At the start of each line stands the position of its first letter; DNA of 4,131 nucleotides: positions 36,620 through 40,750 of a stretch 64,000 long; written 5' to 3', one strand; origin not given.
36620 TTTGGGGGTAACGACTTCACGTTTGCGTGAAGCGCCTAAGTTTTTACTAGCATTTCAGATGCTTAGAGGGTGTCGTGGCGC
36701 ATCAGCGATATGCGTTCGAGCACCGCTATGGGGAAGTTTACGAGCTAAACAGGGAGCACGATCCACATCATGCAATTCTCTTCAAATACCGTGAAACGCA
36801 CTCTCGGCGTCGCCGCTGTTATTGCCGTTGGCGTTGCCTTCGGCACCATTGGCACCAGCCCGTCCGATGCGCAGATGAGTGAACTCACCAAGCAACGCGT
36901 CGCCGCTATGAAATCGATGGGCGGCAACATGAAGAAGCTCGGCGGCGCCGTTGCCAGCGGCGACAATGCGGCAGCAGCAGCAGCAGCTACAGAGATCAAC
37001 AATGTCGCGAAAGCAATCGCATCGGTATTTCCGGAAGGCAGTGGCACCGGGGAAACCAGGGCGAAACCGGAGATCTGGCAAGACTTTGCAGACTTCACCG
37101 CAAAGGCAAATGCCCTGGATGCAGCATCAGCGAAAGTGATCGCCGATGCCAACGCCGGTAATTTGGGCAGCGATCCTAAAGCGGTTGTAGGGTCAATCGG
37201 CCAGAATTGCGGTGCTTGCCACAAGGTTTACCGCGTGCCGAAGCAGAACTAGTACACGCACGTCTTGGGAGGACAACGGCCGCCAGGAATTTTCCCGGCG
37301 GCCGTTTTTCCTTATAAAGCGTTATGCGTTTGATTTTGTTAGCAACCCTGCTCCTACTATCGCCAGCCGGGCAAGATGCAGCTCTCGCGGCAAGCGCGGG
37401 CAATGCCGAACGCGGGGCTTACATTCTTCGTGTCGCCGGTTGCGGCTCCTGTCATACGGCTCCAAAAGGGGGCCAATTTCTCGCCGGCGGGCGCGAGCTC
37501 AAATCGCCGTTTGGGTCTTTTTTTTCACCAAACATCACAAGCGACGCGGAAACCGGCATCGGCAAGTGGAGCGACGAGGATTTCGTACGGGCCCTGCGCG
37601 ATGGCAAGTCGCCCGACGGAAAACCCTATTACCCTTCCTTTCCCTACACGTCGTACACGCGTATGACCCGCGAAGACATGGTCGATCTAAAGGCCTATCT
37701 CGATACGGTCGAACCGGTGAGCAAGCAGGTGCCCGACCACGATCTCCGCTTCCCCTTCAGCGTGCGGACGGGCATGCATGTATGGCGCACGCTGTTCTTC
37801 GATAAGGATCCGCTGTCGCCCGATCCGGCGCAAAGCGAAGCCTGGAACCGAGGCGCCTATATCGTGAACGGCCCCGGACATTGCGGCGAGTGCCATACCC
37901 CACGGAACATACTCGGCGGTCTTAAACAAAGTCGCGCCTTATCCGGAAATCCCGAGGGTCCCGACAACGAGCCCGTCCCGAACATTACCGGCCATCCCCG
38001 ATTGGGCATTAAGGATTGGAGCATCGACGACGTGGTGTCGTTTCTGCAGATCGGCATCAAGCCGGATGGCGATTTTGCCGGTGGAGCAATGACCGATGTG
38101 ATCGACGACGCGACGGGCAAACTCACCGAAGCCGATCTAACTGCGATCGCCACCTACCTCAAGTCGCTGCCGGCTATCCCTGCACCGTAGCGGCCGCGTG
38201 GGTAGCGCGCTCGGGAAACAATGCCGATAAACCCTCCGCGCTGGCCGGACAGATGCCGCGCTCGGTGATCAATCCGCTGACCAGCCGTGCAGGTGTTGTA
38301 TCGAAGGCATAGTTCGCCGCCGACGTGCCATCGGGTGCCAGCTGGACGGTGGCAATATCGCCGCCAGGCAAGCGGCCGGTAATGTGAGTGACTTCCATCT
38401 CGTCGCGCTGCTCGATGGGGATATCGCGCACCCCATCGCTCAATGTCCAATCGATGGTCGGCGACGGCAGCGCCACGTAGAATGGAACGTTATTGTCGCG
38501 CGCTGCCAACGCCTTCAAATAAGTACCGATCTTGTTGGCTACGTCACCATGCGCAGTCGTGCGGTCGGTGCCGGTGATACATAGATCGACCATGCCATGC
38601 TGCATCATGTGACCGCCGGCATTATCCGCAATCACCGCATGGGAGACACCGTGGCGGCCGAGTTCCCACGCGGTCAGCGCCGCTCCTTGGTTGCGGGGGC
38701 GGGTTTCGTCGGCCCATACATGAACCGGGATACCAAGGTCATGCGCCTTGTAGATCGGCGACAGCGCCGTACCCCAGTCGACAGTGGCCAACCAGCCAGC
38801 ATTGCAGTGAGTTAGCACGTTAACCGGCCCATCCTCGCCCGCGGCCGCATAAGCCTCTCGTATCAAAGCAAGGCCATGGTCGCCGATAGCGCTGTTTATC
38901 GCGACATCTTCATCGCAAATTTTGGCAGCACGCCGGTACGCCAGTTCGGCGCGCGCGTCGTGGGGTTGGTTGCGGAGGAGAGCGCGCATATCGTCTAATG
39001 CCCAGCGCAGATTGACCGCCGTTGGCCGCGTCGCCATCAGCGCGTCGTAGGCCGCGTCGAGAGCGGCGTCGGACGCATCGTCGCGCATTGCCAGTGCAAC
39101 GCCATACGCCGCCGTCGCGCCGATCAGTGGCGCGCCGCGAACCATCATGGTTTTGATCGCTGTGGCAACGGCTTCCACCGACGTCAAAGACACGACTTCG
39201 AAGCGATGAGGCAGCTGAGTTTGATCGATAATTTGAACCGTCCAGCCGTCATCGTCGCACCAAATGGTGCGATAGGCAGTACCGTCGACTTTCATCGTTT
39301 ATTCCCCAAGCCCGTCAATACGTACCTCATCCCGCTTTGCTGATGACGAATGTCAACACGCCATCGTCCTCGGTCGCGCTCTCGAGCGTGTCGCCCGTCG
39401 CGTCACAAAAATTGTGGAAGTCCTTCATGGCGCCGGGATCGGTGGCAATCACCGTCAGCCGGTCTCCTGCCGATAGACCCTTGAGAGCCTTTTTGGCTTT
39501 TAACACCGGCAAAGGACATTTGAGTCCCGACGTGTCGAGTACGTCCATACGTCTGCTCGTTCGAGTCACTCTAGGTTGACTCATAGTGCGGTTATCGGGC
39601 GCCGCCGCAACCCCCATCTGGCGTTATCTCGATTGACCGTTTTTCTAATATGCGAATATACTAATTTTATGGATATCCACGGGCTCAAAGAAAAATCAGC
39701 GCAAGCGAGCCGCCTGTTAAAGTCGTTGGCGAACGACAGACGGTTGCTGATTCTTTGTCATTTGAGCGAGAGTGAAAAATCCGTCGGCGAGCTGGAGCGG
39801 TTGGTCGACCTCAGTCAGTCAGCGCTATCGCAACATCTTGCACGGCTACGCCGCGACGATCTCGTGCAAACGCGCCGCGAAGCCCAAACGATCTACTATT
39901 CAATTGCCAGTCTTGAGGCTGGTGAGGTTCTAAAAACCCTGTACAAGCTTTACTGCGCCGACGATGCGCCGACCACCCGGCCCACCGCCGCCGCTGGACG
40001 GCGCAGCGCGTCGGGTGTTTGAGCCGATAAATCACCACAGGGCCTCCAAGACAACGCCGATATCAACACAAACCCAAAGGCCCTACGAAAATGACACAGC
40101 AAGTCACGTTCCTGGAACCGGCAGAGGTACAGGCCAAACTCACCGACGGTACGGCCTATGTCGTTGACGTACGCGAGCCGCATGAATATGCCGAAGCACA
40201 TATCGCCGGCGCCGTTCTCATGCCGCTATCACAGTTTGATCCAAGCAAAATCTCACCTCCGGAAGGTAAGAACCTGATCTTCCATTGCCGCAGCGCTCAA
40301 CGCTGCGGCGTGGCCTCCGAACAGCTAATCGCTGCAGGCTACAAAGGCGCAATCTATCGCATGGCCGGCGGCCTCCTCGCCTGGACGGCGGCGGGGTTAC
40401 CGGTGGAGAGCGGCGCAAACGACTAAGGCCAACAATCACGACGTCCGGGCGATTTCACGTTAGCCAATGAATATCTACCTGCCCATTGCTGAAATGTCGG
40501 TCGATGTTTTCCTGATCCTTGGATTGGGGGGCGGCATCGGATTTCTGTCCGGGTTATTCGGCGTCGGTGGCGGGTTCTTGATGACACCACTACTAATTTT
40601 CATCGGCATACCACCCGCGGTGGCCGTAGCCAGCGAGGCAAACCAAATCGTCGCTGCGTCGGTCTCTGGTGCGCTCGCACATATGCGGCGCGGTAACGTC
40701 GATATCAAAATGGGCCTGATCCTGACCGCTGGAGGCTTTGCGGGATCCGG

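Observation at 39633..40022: ArsR-family regulator with a Cys30/Cys96 pair and TTTC-N8-GAAT operator: candidate persulfide sensor transcribed as a leaderless mRNA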

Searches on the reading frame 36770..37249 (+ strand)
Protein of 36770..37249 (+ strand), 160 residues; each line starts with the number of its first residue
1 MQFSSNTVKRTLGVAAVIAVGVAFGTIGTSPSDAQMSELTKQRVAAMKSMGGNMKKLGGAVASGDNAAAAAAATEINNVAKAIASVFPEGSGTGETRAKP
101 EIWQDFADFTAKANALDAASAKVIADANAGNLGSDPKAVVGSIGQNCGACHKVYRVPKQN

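Call 20: search_protein_families(library=ncbifam, proteins=[window:36770-37249:+], max_evalue=0.001)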
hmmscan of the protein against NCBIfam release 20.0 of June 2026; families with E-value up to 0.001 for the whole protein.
window:36770-37249:+ (160 aa): 0 families

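Call 22: search_protein_families(library=pfam, proteins=[window:36770-37249:+], max_evalue=0.001)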
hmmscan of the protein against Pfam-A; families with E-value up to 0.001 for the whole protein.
window:36770-37249:+ (160 aa): 1 family
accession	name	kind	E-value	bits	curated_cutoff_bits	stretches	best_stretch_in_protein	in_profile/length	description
PF01322.25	Cytochrom_C_2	-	6.3e-27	95.4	26.5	1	40-155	3-121/121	Cytochrome C'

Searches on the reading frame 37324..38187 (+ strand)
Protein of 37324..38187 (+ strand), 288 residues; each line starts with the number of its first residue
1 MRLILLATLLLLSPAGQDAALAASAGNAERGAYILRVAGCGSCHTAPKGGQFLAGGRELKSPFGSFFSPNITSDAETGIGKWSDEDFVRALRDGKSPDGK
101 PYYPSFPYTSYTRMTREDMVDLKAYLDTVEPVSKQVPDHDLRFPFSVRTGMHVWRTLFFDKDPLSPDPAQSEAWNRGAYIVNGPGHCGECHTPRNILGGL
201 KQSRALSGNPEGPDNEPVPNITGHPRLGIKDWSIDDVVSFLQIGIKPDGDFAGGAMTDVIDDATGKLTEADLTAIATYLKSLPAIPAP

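Call 20: search_protein_families(library=ncbifam, proteins=[window:37324-38187:+], max_evalue=0.001)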
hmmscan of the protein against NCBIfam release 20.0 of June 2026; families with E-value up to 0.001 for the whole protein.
window:37324-38187:+ (288 aa): 0 families

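Call 22: search_protein_families(library=pfam, proteins=[window:37324-38187:+], max_evalue=0.001)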
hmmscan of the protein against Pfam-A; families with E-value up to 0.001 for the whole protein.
window:37324-38187:+ (288 aa): 2 families
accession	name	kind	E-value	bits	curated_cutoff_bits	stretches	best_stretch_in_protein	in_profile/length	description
PF00034.26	Cytochrom_C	-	4e-12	47.7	21.3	1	28-129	1-89/90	Cytochrome c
PF13442.11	Cytochrome_CBB3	-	3.9e-08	33.9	27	0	27-126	2-68/68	Cytochrome C oxidase, cbb3-type, subunit III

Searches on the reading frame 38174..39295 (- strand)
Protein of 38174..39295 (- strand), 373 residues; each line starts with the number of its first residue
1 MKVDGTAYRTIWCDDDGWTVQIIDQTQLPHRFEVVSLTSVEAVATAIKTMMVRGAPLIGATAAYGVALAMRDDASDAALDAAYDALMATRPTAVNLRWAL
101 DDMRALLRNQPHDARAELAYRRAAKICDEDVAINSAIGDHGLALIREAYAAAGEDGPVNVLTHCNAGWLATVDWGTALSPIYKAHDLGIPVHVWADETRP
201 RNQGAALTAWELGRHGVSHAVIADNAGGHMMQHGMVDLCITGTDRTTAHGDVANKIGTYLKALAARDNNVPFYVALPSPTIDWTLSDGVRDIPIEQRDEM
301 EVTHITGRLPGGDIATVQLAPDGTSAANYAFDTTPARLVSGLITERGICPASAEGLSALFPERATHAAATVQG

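Call 4: search_protein_families(library=pfam, proteins=[window:38174-39295:-], max_evalue=0.01)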
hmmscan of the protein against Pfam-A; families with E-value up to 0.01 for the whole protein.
window:38174-39295:- (373 aa): 1 family
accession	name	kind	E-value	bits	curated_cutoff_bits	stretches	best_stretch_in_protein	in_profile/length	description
PF01008.23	IF-2B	-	3.9e-59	200.6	22.4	1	52-350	2-279/280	Initiation factor 2 subunit family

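Call 20: search_protein_families(library=ncbifam, proteins=[window:38174-39295:-], max_evalue=0.001)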
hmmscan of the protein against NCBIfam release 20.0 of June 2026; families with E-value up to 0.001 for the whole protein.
window:38174-39295:- (373 aa): 8 families
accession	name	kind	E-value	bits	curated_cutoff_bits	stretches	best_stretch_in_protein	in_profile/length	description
NF004326.0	PRK05720.1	subfamily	9.2e-145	481.9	271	1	2-365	5-357/358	s-methyl-5-thioribose-1-phosphate isomerase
TIGR00512.1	salvage_mtnA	equivalog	6e-124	413.4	279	1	19-349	9-333/335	S-methyl-5-thioribose-1-phosphate isomerase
TIGR00524.1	eIF-2B_rel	subfamily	2.2e-89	299.6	185.85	1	38-349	2-301/303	S-methyl-5-thioribose-1-phosphate isomerase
NF004700.0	PRK06036.1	equivalog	4.1e-85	285.8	528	1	9-349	2-328/339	S-methyl-5-thioribose-1-phosphate isomerase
NF004436.0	PRK05772.1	equivalog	3.9e-68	230.3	521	1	12-349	21-349/363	S-methyl-5-thioribose-1-phosphate isomerase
TIGR00511.1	ribulose_e2b2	equivalog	2.5e-40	138.6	314.1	1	40-352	2-289/301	ribose 1,5-bisphosphate isomerase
NF006210.0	PRK08335.1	equivalog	8e-17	61.4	339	1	182-348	127-268/275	translation initiation factor IF-2B subunit alpha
NF004994.0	PRK06372.1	equivalog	4.3e-07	29.6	249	1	194-274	113-190/253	translation initiation factor IF-2B subunit delta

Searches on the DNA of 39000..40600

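Call 42: search_rna_families(source=window, start=39000, end=40600, threshold=evalue, max_evalue=1)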
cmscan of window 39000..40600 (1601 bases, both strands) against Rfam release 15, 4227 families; matches with E-value up to 1: 1.
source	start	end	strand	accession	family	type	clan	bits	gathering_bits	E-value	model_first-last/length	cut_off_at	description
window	39986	40008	+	RF02602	BASRCI414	Gene; sRNA;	-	14.7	270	0.99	26-48/229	no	Brucella sRNA CI414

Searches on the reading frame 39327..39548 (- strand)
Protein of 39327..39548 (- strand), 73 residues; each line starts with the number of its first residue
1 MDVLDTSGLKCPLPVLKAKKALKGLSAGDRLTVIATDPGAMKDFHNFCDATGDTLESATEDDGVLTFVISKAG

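Call 4: search_protein_families(library=pfam, proteins=[window:39327-39548:-], max_evalue=0.01)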
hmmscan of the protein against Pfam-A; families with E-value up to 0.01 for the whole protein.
window:39327-39548:- (73 aa): 1 family
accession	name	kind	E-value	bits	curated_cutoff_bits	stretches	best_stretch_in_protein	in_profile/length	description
PF01206.22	TusA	-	7.6e-22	77.4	28.6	1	3-71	2-70/70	Sulfurtransferase TusA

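Call 20: search_protein_families(library=ncbifam, proteins=[window:39327-39548:-], max_evalue=0.001)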
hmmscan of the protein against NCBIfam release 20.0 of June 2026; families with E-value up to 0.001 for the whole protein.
window:39327-39548:- (73 aa): 4 families
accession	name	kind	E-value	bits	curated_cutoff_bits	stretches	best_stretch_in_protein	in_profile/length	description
NF001423.0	PRK00299.1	equivalog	5.3e-13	48.6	78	1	3-71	11-79/82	sulfurtransferase TusA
TIGR03527.1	selenium_YedF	equivalog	3e-08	33.7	110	1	4-71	1-68/194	sulfurtransferase-like selenium metabolism protein YedF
NF008242.0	PRK11018.1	equivalog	7.6e-05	22.3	79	1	4-69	11-76/78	sulfurtransferase-like selenium metabolism protein YedF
NF041048.1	TusA_like_YeeD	exception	0.00067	19.3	147.5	1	4-35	4-34/72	thiosulfate utilization sulfurtransferase TsuB/YeeD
